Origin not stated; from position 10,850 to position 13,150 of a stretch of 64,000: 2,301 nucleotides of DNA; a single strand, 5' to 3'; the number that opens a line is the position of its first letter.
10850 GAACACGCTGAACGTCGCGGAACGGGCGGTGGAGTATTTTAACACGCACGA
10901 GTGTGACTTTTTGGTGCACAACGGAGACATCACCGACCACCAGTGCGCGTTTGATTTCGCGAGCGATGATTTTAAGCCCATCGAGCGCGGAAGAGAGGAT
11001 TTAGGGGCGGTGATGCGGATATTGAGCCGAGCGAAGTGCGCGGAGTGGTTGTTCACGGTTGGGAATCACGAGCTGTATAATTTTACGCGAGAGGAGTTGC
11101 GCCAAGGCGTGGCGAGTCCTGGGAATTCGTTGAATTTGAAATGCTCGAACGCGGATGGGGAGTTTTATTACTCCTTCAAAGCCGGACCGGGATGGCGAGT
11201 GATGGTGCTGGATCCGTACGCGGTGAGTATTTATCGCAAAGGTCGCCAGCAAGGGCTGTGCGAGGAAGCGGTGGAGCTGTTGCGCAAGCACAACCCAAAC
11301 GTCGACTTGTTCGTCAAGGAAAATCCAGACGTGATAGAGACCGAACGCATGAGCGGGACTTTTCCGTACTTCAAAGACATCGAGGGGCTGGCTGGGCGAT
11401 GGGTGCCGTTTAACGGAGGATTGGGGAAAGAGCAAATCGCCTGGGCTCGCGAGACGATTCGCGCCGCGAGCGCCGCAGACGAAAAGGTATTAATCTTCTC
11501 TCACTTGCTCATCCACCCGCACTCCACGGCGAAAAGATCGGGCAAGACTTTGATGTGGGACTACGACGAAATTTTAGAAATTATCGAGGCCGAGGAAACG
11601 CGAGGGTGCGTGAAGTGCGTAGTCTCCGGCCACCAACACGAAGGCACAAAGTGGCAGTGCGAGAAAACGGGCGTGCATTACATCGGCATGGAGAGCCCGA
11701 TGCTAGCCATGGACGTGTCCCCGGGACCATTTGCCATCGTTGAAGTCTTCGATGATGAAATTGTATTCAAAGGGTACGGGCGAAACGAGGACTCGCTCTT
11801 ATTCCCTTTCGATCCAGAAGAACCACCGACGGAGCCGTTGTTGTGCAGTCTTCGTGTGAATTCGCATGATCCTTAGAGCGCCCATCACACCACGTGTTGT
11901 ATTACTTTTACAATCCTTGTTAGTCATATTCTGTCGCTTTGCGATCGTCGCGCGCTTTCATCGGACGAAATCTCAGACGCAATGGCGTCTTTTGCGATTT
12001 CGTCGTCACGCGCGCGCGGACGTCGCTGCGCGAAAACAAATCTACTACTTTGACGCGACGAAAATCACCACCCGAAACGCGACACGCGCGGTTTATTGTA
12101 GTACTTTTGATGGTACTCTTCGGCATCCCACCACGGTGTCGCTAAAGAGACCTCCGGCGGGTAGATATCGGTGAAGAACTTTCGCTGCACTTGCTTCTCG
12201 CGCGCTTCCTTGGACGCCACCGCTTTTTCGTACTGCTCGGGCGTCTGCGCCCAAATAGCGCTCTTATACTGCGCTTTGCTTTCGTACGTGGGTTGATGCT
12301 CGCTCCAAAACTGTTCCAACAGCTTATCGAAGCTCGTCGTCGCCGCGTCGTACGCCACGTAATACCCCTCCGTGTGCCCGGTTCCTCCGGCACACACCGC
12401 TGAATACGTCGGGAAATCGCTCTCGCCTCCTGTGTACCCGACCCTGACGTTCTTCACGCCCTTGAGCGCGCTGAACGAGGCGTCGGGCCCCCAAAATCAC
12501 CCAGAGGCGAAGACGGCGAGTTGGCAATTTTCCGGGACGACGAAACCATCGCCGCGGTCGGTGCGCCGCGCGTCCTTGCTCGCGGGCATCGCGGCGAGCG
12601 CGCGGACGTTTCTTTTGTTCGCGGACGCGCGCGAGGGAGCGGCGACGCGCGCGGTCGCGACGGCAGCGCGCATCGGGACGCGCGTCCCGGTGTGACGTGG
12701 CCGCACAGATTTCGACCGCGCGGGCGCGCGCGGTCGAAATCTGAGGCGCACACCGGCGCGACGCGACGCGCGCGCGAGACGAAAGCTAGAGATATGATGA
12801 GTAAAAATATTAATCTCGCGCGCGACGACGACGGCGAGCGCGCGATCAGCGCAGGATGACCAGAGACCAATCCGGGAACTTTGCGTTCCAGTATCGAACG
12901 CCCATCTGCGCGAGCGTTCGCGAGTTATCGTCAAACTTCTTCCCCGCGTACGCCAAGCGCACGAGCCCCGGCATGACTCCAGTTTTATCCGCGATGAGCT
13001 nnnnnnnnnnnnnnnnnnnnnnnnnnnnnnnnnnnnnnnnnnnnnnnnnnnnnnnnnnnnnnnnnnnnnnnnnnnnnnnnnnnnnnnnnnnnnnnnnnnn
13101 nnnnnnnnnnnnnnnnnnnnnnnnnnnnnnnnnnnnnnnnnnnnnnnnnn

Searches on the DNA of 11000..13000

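Call 45: search_rna_families(source=window, start=11000, end=13000, threshold=evalue, max_evalue=5, show_alignments=1)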
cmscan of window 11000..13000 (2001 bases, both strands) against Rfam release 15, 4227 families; matches with E-value up to 5: 3.
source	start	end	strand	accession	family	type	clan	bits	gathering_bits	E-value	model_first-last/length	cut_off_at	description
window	12709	12759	-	RF02867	ncS011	Gene; sRNA;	-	25.9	48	0.00041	154-204/207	no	Burkholderia sRNA 11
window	12681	12770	+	RF00926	MIR1151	Gene; miRNA;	-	23.8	90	1.1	1-110/110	no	MIR1151 microRNA precursor family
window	12666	12744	-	RF02424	Bp2_287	Gene; sRNA;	-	14.7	70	2.2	1-174/174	no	Burkholderia sRNA Bp2_Cand287_SIPHT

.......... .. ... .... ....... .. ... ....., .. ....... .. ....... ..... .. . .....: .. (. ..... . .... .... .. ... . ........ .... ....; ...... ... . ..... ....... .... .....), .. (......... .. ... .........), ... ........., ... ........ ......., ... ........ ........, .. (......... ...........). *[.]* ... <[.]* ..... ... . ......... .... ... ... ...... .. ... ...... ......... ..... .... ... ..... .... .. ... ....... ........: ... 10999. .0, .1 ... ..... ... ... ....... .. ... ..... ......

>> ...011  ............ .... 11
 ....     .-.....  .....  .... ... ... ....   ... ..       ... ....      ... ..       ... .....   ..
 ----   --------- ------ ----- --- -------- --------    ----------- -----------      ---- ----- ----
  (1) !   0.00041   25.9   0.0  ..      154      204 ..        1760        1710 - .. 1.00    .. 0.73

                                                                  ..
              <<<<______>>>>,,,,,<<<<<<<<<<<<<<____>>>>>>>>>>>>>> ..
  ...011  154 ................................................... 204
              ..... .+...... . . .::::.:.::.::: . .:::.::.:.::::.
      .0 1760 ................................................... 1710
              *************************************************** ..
